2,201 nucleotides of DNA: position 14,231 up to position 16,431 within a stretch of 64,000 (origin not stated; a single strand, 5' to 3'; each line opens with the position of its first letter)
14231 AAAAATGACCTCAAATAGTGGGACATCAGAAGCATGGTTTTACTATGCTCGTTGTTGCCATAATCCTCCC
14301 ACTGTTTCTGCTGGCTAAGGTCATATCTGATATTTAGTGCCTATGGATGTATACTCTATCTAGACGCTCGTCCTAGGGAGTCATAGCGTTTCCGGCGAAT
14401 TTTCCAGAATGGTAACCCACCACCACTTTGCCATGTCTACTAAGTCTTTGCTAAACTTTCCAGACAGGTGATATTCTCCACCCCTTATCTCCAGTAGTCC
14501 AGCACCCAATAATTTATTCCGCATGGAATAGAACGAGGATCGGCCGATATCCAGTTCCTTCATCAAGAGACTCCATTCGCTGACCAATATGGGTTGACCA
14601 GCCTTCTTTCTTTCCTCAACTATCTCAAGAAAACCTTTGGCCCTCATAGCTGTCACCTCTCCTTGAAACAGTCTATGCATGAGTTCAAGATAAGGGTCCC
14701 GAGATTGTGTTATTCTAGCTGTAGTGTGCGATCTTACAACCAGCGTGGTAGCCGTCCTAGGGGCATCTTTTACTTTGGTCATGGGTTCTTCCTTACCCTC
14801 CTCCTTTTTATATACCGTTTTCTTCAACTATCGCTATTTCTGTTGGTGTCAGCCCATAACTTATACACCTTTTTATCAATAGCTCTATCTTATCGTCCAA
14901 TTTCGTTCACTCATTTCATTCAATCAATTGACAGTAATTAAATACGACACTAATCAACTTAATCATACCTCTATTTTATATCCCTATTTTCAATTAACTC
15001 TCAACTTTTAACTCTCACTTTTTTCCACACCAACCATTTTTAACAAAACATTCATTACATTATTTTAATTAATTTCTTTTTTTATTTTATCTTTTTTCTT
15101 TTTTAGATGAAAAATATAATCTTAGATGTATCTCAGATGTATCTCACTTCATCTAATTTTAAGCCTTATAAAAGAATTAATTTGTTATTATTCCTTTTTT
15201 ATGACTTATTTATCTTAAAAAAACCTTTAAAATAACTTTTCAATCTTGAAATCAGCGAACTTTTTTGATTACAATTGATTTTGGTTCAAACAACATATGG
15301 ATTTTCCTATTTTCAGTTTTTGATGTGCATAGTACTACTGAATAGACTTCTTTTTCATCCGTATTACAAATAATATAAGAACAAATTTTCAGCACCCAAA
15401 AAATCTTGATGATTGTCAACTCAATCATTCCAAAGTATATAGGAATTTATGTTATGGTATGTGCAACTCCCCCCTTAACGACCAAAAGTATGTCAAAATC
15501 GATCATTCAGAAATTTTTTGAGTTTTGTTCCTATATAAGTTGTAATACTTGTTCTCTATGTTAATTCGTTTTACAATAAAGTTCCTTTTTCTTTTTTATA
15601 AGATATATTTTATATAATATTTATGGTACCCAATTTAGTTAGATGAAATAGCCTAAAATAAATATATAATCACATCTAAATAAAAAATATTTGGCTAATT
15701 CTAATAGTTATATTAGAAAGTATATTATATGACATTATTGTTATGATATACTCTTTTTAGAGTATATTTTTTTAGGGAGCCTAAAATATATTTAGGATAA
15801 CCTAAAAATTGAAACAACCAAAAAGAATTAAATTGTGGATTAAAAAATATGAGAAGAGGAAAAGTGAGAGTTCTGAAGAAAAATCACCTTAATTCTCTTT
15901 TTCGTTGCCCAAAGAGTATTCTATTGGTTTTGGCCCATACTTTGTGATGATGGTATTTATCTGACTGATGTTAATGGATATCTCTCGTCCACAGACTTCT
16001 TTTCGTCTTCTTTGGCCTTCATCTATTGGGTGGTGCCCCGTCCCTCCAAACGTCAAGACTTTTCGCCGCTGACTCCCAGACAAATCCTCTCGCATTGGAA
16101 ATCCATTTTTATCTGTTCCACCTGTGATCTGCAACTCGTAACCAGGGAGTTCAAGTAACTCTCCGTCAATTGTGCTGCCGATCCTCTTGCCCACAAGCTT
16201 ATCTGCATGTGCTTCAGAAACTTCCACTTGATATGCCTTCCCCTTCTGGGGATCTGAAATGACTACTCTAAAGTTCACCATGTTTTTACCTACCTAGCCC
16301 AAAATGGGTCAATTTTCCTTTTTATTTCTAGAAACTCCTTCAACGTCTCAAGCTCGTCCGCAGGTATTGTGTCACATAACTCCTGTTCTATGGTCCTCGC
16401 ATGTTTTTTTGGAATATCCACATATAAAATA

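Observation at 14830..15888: About 1 kb ORF-free, extremely AT-rich segment abutting the aIF5B-S6e operon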

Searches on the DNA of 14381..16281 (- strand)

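Call 7: search_rna_families(source=window, start=14600, end=16100, threshold=evalue, max_evalue=10)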
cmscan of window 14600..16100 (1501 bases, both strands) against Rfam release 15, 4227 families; matches with E-value up to 10: 5.
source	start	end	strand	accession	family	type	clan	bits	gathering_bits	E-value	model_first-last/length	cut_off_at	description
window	15082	15125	-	RF02584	KRAS_3UTR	Cis-reg;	-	22.7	49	9.7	1-49/49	no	KRAS 3' UTR cis-regulatory element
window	15808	15835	+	RF01359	CRISPR-DR46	Gene; CRISPR;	-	19.3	50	6.9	1-38/38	no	CRISPR RNA direct repeat element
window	15369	15451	+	RF00479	snosnR71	Gene; snRNA; snoRNA; CD-box;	CL00051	18.2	60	10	1-97/97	no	Small nucleolar RNA snR71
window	15844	15971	+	RF02708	TeloSII_ncR40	Gene; sRNA;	-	17.2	186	1.1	1-162/162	no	TeloSII non coding RNA 40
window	15118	15182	-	RF01165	sn2317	Gene; snRNA; snoRNA; CD-box;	-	17.2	50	6.3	1-70/70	no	Small nucleolar RNA sn2317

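Call 80: search_rna_families(source=L049, start=9100, end=10050, threshold=evalue, max_evalue=5)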
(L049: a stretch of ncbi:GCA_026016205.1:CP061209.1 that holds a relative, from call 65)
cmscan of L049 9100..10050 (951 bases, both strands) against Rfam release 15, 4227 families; matches with E-value up to 5: 5.
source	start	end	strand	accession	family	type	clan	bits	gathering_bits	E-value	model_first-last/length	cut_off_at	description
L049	9537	9622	-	RF02077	STnc220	Gene; sRNA;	-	24.4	60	0.14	1-79/79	no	Salmonella enterica sRNA STnc220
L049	9779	9862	-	RF00343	snoZ122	Gene; snRNA; snoRNA; CD-box;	-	21.8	38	2.3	1-89/89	no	Small nucleolar RNA Z122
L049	9803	9862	-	RF00361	snoZ119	Gene; snRNA; snoRNA; CD-box;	-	19.6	70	1.4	1-98/98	no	Small nucleolar RNA Z119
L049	9614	9682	+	RF01426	snoR126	Gene; snRNA; snoRNA; CD-box;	-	18.1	39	2.6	1-101/101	no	small nucleolar RNA snoR126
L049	9100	9179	+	RF00412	SNORA21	Gene; snRNA; snoRNA; HACA-box;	CL00031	15.8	80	1.9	22-136/136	5'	Small nucleolar RNA SNORA21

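Call 81: search_rna_families(source=L028, start=2040, end=3050, threshold=evalue, max_evalue=5)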
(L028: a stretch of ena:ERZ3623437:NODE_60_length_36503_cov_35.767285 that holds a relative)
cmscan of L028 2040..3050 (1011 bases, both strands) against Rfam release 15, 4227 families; matches with E-value up to 5: 3.
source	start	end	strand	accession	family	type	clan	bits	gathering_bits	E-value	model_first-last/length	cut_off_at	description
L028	2838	2887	+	RF02584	KRAS_3UTR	Cis-reg;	-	25.8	49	1.6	1-49/49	no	KRAS 3' UTR cis-regulatory element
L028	2577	2600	+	RF00617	cHP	Cis-reg;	CL00129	19.4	40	0.4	1-45/45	no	Flavivirus capsid hairpin cHP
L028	2488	2551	+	RF00607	SNORD98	Gene; snRNA; snoRNA; CD-box;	-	17.3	50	2.7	1-65/65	no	Small nucleolar RNA SNORD98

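Call 105: search_dna_similar(query=window:15000-15880:+, collection=plasmids, mode=distant, max_rows=8, max_evalue=0.001)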
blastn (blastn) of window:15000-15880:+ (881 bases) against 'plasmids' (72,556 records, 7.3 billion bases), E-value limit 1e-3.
No match.

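Call 106: search_dna_similar(query=window:15000-15880:+, collection=phages, mode=distant, max_rows=8, max_evalue=0.001)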
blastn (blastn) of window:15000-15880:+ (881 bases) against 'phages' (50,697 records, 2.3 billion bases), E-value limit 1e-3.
No match.

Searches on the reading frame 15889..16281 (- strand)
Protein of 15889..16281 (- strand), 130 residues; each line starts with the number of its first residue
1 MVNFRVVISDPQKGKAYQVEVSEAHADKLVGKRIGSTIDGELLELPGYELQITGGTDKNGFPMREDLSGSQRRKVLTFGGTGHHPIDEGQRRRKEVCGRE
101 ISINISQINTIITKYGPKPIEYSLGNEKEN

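Call 10: search_protein_families(library=pfam, proteins=[window:15889-16281:-])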
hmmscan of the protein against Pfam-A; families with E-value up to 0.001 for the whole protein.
window:15889-16281:- (130 aa): 1 family
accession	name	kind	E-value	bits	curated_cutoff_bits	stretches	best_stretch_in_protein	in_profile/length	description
PF01092.24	Ribosomal_S6e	-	6.7e-42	142.7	26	1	4-122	1-122/125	Ribosomal protein S6e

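Call 11: find_encoding_contigs(protein=window:15889-16281:-, flank=10000, max_places=8)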
Protein window:15889-16281:- (130 aa): 3 contigs read that carry it; 1 place shown.
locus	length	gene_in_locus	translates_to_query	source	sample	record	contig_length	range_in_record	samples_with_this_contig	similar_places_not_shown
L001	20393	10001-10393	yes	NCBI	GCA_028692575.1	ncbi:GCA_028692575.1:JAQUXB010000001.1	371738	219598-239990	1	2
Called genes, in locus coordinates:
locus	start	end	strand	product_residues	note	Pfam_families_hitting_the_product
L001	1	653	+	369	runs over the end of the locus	PF01070:FMN_dh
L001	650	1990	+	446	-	PF00753:Lactamase_B, PF12706:Lactamase_B_2 (faint), PF22505:RNase_J_b_CASP, PF07521:RMMBL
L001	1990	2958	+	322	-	PF00348:polyprenyl_synt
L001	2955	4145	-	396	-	-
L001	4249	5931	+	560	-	PF00749:tRNA-synt_1c, PF03950:tRNA-synt_1c_C, PF20974:tRNA-synt_1c_C2 (faint)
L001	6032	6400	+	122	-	PF01248:Ribosomal_L7Ae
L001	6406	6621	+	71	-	PF01200:Ribosomal_S28e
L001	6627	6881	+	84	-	PF01246:Ribosomal_L24e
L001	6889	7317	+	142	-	PF00334:NDK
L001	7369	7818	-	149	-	-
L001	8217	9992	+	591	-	PF00009:GTP_EFTU, PF01926:MMR_HSR1 (weak), PF03144:GTP_EFTU_D2 (faint), PF11987:IF-2, PF14578:GTP_EFTU_D4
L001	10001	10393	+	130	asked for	PF01092:Ribosomal_S6e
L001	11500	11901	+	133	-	PF27297:AF_0843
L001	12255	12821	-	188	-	PF22665:WHD_DUF6293 (weak)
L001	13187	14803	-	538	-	PF00890:FAD_binding_2, PF01266:DAO, PF03486:HI0933_like (faint), PF07992:Pyr_redox_2 (faint), PF12831:FAD_oxidored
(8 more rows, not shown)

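Call 64: list_cluster_members(proteins=[window:15889-16281:-, window:14381-14782:-, P0003, P0007, P0008, P0004, P0002, P0006])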
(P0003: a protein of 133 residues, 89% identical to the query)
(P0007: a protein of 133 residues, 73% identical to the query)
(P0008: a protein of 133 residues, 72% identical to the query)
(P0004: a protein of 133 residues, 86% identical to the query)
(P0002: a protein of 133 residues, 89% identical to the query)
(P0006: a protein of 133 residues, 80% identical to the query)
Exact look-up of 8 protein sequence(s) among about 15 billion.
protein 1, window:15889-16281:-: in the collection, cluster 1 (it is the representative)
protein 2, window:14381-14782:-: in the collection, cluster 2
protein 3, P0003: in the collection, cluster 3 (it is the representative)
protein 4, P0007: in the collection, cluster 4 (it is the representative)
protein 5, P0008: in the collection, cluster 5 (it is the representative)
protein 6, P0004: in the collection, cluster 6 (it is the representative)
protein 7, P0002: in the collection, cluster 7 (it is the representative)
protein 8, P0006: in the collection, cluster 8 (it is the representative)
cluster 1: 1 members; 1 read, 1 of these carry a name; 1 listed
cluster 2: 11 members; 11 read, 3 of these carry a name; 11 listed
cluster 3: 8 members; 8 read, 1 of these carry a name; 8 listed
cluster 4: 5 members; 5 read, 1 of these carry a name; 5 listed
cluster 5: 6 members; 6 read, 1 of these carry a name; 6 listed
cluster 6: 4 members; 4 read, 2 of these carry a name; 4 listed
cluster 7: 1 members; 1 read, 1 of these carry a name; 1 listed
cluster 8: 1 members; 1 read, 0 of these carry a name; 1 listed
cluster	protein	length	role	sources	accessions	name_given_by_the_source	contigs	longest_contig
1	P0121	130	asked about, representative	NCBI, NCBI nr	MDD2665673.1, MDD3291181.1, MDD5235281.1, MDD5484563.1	MAG: 30S ribosomal protein S6e [Methanocellales archaeon] | 30S ribosomal protein S6e [Methanocellales archaeon]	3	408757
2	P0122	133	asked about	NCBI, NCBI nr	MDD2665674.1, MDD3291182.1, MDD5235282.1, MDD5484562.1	MAG: hypothetical protein PHD13_03810 [Methanocellales archaeon] | hypothetical protein [Methanocellales archaeon]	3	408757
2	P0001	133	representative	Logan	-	-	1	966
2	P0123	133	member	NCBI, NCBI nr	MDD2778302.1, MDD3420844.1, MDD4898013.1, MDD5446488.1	MAG: hypothetical protein PHS47_00890 [Methanocellales archaeon] | hypothetical protein [Methanocellales archaeon]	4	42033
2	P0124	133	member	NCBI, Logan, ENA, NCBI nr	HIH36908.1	MAG TPA: hypothetical protein HA232_03250 [Methanocellales archaeon] | hypothetical protein [Methanocellales archaeon]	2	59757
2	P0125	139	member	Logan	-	-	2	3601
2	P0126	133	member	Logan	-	-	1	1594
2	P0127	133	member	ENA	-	-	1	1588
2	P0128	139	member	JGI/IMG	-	-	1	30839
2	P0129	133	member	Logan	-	-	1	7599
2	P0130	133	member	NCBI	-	-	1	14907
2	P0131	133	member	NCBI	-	-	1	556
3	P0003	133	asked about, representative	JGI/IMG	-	hypothetical protein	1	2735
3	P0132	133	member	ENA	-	-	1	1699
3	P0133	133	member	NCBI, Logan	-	-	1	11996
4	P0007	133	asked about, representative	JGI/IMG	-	-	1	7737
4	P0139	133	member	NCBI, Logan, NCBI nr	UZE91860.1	MAG: hypothetical protein IB616_03755 [Methanosarcinales archaeon]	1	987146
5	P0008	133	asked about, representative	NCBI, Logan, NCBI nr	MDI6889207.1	MAG: hypothetical protein QMC78_05945 [Methanocellales archaeon] | hypothetical protein [Methanocellales archaeon]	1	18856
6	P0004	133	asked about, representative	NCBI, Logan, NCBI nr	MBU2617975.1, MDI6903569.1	MAG: helix-turn-helix domain-containing protein [Euryarchaeota archaeon] | helix-turn-helix domain-containing protein [Euryarchaeota archaeon]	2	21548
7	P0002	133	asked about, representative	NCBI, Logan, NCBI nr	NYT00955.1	MAG: hypothetical protein GKB99_04460 [Methanocellales archaeon] | hypothetical protein [Methanocellales archaeon]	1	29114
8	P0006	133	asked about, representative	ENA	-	-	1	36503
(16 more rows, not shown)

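Call 65: find_encoding_contigs(protein=P0139, flank=10000, max_places=2)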
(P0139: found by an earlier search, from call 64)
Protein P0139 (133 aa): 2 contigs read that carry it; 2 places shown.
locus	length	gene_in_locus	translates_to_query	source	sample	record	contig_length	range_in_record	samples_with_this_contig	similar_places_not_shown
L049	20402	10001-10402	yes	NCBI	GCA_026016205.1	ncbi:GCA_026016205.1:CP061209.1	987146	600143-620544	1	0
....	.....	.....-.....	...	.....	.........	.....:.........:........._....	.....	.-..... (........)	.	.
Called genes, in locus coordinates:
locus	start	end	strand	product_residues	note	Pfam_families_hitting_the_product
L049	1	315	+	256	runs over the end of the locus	PF00696:AA_kinase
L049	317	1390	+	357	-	PF01070:FMN_dh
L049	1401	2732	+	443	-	PF12706:Lactamase_B_2, PF00753:Lactamase_B, PF22505:RNase_J_b_CASP, PF07521:RMMBL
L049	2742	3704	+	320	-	PF00348:polyprenyl_synt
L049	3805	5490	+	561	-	PF00749:tRNA-synt_1c, PF03950:tRNA-synt_1c_C, PF20974:tRNA-synt_1c_C2 (weak)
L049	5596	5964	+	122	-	PF01248:Ribosomal_L7Ae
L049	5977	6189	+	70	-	PF01200:Ribosomal_S28e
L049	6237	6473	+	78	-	PF01246:Ribosomal_L24e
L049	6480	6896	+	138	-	PF00334:NDK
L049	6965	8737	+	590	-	PF00009:GTP_EFTU, PF01926:MMR_HSR1 (weak), PF03144:GTP_EFTU_D2 (weak), PF11987:IF-2, PF14578:GTP_EFTU_D4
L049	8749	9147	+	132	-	PF01092:Ribosomal_S6e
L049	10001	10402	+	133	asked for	PF27297:AF_0843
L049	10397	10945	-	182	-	PF25212:HVO_A0114 (faint), PF22665:WHD_DUF6293 (weak)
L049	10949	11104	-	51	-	-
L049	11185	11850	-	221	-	PF00121:TIM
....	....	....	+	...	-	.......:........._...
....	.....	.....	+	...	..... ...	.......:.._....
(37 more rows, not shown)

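Call 95: find_encoding_contigs(protein=P0124, flank=2500, max_places=6)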
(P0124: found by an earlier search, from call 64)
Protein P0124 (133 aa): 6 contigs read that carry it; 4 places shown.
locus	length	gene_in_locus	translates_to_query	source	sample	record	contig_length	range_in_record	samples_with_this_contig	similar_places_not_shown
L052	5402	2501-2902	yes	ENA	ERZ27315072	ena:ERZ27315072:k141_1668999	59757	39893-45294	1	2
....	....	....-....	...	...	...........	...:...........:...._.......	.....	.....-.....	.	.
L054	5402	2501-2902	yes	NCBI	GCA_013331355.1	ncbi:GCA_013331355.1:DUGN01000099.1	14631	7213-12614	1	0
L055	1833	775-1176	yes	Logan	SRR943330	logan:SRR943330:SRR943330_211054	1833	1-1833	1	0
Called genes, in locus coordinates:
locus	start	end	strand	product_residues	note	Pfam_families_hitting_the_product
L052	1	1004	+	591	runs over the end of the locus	PF00009:GTP_EFTU, PF01926:MMR_HSR1 (weak), PF03144:GTP_EFTU_D2 (weak), PF11987:IF-2, PF14578:GTP_EFTU_D4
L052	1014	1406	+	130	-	PF01092:Ribosomal_S6e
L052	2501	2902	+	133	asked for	PF27297:AF_0843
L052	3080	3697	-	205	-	PF22665:WHD_DUF6293 (faint)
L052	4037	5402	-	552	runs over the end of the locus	PF00890:FAD_binding_2, PF01266:DAO, PF03486:HI0933_like (faint), PF12831:FAD_oxidored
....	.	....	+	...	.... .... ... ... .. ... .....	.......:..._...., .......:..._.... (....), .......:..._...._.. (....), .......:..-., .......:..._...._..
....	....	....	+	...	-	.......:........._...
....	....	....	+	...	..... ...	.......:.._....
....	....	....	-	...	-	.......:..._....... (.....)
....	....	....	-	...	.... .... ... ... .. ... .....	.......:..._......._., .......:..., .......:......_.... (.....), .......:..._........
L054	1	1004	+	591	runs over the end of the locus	PF00009:GTP_EFTU, PF01926:MMR_HSR1 (weak), PF03144:GTP_EFTU_D2 (weak), PF11987:IF-2, PF14578:GTP_EFTU_D4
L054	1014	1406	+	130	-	PF01092:Ribosomal_S6e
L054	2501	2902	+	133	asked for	PF27297:AF_0843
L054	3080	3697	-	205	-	PF22665:WHD_DUF6293 (faint)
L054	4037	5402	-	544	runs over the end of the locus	PF00890:FAD_binding_2, PF01266:DAO, PF03486:HI0933_like (faint), PF12831:FAD_oxidored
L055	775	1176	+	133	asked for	PF27297:AF_0843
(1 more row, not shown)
